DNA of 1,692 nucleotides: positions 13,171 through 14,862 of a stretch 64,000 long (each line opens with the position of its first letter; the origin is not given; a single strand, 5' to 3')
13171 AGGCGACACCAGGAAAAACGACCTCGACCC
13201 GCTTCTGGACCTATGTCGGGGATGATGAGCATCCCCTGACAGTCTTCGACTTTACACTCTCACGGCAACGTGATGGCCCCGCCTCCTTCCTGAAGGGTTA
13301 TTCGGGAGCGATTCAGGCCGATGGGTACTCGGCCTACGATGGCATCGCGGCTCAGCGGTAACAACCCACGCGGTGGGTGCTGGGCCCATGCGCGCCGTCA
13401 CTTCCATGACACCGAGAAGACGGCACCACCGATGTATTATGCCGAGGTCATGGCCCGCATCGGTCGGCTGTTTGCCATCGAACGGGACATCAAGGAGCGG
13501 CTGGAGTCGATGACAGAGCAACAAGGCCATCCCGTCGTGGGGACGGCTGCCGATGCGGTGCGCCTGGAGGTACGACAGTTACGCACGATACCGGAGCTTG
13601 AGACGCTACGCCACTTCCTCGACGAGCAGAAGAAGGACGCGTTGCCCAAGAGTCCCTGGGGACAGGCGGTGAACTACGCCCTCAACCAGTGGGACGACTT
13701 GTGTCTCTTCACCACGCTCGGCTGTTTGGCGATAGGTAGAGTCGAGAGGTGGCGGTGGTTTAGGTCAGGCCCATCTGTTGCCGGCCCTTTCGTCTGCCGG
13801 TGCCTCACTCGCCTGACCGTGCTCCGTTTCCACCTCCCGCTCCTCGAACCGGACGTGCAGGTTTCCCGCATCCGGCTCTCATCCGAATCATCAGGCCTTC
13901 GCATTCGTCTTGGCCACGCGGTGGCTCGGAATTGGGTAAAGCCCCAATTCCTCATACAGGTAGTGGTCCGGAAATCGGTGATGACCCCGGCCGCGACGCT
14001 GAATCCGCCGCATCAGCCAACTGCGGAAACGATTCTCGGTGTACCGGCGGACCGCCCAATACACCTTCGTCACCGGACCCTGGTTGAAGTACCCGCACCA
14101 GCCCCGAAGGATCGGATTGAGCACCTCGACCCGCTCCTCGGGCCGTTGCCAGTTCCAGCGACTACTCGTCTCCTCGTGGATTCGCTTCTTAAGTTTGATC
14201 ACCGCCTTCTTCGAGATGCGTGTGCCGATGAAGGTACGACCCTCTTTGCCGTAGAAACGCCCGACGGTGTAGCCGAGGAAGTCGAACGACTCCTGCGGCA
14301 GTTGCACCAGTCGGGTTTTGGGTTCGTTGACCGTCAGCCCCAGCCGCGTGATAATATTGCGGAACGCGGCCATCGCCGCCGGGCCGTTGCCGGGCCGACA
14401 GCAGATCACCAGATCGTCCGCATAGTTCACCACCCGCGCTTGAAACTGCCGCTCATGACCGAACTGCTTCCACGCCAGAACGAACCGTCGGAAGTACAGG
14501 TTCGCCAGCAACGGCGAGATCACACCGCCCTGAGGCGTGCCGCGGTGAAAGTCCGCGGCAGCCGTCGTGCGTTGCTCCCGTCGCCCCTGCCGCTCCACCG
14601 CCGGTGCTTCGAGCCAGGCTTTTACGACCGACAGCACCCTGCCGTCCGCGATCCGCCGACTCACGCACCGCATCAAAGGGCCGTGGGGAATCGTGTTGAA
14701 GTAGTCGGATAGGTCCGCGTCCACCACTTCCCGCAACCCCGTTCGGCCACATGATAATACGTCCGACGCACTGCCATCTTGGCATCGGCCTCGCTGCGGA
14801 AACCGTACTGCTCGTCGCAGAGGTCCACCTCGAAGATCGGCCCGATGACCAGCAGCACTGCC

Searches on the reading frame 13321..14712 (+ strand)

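Call 59: search_protein_families(library=pfam, proteins=[window:13321-14712:+], max_evalue=0.0001)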
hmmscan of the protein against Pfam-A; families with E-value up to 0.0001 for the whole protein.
window:13321-14712:+ (463 aa): 1 family
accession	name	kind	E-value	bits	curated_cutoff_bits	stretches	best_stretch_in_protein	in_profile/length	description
PF03050.20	DDE_Tnp_IS66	-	2.3e-20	73.6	23.1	1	17-138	149-254/284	Transposase IS66 family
